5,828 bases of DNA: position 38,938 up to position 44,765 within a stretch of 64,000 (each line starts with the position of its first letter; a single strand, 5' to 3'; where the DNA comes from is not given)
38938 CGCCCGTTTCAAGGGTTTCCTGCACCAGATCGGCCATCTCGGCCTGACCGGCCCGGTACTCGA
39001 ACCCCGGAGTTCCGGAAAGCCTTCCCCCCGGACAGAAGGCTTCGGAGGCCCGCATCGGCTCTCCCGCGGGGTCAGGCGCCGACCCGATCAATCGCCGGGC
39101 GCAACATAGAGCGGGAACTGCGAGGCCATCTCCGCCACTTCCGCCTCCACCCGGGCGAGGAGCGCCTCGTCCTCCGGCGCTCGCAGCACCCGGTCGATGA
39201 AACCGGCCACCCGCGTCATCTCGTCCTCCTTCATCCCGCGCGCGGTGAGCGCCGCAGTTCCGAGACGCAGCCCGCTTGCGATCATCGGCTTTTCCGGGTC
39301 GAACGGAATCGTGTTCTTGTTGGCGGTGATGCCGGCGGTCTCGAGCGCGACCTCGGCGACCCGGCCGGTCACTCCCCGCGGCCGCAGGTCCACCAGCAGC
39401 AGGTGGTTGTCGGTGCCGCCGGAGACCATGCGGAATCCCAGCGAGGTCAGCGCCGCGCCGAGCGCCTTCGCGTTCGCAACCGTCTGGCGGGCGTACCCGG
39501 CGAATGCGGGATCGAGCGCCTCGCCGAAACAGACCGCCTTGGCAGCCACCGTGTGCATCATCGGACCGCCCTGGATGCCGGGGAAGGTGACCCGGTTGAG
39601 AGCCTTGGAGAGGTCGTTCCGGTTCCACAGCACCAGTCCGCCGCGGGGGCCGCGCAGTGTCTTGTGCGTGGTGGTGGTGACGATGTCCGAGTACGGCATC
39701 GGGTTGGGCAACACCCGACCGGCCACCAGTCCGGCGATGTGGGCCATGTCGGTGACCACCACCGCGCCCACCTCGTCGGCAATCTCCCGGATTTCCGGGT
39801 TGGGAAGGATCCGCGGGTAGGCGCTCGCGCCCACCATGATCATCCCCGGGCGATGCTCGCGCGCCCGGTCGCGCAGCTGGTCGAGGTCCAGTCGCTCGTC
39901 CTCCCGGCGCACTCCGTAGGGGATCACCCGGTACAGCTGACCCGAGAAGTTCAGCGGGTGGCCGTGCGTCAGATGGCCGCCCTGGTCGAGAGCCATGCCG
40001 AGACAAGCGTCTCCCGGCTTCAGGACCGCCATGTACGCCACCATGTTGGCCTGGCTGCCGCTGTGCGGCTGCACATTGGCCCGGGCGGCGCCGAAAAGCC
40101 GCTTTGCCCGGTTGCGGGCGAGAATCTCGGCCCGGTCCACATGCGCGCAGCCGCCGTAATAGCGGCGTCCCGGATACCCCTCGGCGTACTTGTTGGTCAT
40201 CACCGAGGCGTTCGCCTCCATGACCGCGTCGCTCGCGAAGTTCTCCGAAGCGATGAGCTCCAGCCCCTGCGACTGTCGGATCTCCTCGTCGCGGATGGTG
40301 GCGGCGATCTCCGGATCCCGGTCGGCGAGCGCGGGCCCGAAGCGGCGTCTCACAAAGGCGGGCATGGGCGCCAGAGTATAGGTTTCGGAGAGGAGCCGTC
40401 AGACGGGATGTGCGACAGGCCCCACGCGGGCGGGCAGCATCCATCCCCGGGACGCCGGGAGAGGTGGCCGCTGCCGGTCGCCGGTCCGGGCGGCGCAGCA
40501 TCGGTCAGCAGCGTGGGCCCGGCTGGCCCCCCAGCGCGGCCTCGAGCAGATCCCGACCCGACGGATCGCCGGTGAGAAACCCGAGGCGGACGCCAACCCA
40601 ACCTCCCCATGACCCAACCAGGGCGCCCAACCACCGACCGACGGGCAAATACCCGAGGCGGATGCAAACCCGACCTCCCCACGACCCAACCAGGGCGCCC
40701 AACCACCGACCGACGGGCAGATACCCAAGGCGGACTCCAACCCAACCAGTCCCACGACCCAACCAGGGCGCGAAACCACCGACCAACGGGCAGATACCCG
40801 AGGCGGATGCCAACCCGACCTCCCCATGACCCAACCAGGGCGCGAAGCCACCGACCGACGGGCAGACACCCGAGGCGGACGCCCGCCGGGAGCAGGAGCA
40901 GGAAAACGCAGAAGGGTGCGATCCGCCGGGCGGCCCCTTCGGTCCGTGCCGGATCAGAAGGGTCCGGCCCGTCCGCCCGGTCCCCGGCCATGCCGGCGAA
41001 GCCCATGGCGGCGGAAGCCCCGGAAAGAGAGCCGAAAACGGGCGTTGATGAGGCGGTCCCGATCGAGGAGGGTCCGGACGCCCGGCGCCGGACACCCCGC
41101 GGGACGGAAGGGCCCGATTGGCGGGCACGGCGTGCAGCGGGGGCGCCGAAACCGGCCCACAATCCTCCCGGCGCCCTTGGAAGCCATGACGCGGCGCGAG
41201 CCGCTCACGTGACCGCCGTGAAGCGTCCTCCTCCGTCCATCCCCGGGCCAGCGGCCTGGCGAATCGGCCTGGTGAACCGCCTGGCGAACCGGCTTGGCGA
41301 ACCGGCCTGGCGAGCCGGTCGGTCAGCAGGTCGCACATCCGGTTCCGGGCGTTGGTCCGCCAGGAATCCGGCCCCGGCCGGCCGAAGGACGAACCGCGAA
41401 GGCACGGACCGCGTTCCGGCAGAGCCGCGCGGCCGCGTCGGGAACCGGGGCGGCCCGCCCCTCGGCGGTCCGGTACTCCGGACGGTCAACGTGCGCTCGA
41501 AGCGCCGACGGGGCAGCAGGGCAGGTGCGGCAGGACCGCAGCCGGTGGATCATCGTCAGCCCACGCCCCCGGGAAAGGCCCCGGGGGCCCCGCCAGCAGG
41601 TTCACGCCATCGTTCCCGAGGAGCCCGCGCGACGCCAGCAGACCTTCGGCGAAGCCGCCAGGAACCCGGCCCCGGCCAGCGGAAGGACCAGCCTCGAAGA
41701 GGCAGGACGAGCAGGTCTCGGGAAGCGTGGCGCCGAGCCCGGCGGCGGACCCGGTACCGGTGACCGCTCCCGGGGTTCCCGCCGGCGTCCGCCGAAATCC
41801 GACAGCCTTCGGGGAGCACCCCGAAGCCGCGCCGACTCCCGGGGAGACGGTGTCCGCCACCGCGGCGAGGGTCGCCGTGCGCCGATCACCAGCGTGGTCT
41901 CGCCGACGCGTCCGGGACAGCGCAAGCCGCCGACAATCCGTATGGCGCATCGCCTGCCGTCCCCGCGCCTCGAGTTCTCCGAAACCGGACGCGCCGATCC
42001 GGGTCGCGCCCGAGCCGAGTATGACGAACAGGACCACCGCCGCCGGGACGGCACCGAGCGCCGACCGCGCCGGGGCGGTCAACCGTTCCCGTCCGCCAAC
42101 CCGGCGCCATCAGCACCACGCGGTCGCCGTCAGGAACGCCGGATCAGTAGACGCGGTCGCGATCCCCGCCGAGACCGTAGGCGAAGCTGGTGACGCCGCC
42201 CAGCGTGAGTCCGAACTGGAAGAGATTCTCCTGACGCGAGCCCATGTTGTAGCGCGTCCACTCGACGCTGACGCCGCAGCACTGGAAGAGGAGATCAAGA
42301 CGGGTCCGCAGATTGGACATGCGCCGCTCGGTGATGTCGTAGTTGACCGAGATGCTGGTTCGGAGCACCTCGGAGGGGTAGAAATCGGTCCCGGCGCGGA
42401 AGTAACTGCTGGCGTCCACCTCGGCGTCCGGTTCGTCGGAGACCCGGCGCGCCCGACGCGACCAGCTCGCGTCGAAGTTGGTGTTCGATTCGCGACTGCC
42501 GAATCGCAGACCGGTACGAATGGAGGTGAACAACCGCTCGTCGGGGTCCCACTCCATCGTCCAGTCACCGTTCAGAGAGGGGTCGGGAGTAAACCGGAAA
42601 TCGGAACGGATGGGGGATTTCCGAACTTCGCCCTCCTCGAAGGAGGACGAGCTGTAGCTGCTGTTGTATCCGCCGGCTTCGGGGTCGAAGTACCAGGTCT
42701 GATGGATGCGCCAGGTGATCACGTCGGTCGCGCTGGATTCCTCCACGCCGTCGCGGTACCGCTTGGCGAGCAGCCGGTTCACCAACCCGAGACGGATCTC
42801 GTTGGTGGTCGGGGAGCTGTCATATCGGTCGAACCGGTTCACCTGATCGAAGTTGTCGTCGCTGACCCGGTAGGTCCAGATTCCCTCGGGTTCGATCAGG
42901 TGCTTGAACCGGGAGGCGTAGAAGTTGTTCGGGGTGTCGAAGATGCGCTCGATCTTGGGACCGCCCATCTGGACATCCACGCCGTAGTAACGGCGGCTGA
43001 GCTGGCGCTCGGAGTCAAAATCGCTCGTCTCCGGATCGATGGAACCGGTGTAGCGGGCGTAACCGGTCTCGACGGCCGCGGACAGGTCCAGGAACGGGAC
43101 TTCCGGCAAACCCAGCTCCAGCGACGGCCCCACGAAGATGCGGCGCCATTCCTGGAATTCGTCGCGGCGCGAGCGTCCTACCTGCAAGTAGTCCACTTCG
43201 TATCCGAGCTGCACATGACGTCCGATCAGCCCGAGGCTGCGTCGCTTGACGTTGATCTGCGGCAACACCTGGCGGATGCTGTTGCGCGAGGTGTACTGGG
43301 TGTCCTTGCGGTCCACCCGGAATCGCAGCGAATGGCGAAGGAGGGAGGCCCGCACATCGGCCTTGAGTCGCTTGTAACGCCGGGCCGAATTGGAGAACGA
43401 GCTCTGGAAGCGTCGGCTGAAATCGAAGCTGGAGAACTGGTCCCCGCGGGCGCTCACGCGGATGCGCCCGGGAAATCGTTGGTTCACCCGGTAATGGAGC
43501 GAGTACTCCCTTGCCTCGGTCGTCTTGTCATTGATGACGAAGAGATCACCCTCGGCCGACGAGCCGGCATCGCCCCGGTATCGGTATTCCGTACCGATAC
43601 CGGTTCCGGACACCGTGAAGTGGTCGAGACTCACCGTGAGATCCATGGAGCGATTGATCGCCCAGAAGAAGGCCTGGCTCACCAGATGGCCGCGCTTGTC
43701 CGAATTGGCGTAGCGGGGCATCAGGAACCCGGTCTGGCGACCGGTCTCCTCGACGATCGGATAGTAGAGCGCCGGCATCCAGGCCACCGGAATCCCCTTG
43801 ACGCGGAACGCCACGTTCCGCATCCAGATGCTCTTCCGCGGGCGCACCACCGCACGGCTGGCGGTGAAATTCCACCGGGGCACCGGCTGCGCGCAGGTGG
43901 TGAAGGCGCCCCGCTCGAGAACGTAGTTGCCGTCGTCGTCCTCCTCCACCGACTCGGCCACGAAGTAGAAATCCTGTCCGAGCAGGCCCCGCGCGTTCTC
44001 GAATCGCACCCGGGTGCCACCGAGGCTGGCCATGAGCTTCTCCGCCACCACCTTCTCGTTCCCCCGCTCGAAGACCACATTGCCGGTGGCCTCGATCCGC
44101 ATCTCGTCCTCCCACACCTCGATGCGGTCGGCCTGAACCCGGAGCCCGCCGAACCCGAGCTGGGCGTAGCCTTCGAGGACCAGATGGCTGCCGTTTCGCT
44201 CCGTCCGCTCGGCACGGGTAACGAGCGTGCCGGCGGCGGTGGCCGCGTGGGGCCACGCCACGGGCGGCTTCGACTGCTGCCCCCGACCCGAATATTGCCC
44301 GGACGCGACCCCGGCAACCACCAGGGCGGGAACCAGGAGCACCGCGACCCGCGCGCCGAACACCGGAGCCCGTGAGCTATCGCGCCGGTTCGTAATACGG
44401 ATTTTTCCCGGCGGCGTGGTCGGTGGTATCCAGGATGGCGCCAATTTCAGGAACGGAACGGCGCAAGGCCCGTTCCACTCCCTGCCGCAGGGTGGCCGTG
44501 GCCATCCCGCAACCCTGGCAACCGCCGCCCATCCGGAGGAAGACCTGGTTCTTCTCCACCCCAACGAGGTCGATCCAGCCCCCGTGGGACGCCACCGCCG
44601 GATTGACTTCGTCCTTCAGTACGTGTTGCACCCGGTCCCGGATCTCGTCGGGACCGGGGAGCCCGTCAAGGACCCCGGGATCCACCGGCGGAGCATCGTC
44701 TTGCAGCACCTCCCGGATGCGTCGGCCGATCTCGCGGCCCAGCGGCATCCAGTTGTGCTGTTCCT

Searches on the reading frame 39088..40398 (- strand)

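Call 72: search_protein_families(library=pfam, proteins=[window:39088-40398:-], max_evalue=0.00001)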
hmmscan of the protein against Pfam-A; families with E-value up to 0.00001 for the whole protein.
window:39088-40398:- (436 aa): 3 families
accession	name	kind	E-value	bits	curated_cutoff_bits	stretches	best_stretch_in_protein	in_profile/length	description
PF00464.25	SHMT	-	2.4e-154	514.2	27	1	24-401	1-399/399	Serine hydroxymethyltransferase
PF00155.27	Aminotran_1_2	-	6.5e-09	35.9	19.7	1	95-389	48-354/361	Aminotransferase class I and II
PF01212.27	Beta_elim_lyase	-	1.2e-07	31.8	27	1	54-334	2-239/288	Beta-eliminating lyase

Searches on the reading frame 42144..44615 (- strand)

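Call 72: search_protein_families(library=pfam, proteins=[window:42144-44615:-], max_evalue=0.00001)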
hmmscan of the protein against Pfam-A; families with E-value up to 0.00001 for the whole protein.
window:42144-44615:- (823 aa): 1 family
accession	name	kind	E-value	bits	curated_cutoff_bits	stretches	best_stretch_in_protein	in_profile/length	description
PF19838.5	LptD_2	-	2.7e-09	36.6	22.5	1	266-458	4-203/464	LptD protein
